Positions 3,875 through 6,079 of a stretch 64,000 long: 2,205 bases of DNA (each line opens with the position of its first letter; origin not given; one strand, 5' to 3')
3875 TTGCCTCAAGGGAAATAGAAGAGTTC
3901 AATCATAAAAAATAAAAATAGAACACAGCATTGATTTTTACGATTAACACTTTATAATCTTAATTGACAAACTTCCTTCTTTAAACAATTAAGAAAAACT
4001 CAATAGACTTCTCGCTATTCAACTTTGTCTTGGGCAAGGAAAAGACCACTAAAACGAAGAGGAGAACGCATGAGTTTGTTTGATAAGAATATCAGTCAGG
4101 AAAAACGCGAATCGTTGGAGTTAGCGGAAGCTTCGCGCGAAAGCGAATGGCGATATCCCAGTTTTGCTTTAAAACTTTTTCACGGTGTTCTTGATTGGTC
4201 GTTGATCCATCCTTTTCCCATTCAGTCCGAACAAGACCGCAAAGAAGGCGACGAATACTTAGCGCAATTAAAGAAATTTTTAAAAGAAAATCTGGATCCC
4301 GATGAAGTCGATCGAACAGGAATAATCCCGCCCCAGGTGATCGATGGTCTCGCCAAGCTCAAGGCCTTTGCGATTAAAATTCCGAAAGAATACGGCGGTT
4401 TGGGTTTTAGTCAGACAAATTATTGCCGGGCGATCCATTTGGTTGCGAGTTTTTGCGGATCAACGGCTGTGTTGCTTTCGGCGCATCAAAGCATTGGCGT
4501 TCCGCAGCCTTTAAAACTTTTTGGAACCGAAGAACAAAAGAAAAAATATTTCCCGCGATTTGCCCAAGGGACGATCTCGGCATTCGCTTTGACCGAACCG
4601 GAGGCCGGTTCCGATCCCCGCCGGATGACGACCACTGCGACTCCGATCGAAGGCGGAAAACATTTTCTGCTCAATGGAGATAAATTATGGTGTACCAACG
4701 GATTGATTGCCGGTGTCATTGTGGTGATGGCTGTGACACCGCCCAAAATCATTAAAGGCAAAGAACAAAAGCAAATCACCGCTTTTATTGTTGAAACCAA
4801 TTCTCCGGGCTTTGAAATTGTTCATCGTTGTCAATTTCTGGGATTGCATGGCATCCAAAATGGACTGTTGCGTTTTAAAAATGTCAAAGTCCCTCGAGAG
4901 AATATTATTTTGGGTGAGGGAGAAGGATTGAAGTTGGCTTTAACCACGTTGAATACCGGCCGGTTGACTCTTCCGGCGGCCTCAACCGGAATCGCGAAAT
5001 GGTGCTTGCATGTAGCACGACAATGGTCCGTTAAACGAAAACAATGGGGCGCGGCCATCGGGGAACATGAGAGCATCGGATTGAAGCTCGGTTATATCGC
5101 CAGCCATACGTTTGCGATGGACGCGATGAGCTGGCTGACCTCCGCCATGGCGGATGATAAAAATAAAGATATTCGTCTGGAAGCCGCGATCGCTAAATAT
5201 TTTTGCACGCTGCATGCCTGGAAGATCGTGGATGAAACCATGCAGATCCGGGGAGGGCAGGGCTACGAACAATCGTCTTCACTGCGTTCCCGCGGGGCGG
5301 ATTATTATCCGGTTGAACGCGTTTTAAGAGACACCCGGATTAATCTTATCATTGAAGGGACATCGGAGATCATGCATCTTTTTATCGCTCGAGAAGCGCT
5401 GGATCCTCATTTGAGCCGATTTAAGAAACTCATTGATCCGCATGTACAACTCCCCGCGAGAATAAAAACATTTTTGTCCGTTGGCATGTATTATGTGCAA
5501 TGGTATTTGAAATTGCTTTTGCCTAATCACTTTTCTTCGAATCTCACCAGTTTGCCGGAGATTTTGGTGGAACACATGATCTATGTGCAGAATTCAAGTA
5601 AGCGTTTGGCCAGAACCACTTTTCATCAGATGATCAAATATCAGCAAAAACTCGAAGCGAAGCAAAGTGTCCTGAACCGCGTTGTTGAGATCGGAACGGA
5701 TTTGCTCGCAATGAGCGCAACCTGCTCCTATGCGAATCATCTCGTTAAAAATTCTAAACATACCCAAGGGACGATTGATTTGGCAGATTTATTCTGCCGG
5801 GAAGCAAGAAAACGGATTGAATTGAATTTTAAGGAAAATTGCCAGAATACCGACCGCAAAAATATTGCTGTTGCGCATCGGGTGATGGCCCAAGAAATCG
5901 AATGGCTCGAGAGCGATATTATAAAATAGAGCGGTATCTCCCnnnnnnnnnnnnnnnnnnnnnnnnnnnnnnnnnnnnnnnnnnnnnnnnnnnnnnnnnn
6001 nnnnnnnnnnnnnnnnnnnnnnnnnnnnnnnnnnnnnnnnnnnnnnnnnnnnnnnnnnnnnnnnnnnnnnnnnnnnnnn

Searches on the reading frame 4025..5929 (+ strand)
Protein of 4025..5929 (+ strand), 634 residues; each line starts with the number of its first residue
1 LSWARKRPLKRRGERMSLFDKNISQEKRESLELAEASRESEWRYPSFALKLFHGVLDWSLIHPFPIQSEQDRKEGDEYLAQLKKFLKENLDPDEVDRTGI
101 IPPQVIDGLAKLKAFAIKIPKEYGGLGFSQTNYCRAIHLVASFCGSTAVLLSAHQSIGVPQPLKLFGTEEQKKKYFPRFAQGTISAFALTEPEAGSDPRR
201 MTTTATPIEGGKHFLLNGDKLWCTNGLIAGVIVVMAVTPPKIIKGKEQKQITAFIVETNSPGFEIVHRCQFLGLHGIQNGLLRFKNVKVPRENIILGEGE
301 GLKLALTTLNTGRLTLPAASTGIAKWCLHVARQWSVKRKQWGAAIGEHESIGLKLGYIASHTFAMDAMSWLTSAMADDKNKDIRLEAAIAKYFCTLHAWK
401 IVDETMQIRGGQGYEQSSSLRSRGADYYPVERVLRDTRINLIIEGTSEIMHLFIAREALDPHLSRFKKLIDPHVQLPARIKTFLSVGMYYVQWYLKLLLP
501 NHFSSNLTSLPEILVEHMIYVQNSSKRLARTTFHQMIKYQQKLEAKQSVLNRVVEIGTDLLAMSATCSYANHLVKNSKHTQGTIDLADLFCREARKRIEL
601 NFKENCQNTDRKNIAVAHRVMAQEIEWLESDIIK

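Call 57: search_protein_families(library=ncbifam, proteins=[window:4025-5929:+], max_evalue=1e-10)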
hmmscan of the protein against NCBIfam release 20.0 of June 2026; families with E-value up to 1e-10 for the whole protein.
window:4025-5929:+ (634 aa): 18 families
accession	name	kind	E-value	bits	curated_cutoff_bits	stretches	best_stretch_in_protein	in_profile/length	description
NF042972.1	AcrlCoAredClosAcrC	equivalog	2.8e-73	246.8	640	1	83-459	17-377/378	acryloyl-CoA reductase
NF058590.1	AcCoDHFadEBacil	equivalog_domain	8.3e-73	245.8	600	1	112-610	65-544/586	acyl-CoA dehydrogenase FadE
NF007000.1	PRK09463.1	subfamily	2.5e-57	194.7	600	1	50-622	24-603/726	acyl-CoA dehydrogenase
NF009586.0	PRK13026.1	subfamily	4.3e-52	177.4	608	1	50-416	59-435/777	acyl-CoA dehydrogenase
NF043006.1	CyhCrbnylCoADH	equivalog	4.9e-52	177.2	650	1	81-459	14-376/380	cyclohexane-1-carbonyl-CoA dehydrogenase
NF042439.1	SulpropCoADesulf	equivalog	1.4e-51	175.4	600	1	93-465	17-377/379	3-sulfinopropanoyl-CoA desulfinase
NF045552.1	GlutCoADH_Des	equivalog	3.6e-50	171.3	470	1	81-459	15-380/387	glutaryl-CoA dehydrogenase Acd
NF008997.0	PRK12341.1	equivalog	8.4e-45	153.4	537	1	82-457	16-375/382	acyl-CoA dehydrogenase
NF038187.1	FadE_coli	exception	5.4e-41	140.5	1300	1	50-414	99-473/816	acyl-CoA dehydrogenase FadE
NF045652.1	ProlPCPDhRedW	equivalog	2.7e-40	138.4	650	1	118-457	49-372/376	L-prolyl-[peptidyl-carrier protein] dehydrogenase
NF002885.1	PRK03354.1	equivalog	1.1e-33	116.8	540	1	93-459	30-374/378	crotonobetainyl-CoA dehydrogenase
NF053553.1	prodigi_MBC_PigA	equivalog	3.5e-32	112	500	1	79-457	13-378/381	prodigiosin MBC biosynthesis dehydrogenase PigA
NF052270.1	Staph_DH_FadE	equivalog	1.4e-27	96.4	600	1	136-457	91-392/400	acyl-CoA dehydrogenase FadE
NF049984.1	Rv1679_FadE16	equivalog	1.6e-20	73.7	600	1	93-454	17-361/371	Rv1679 family acyl-CoA dehydrogenase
TIGR03207.1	cyc_hxne_CoA_dh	equivalog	2.9e-20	72.3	575.35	1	80-458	10-371/372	cyclohexanecarboxyl-CoA dehydrogenase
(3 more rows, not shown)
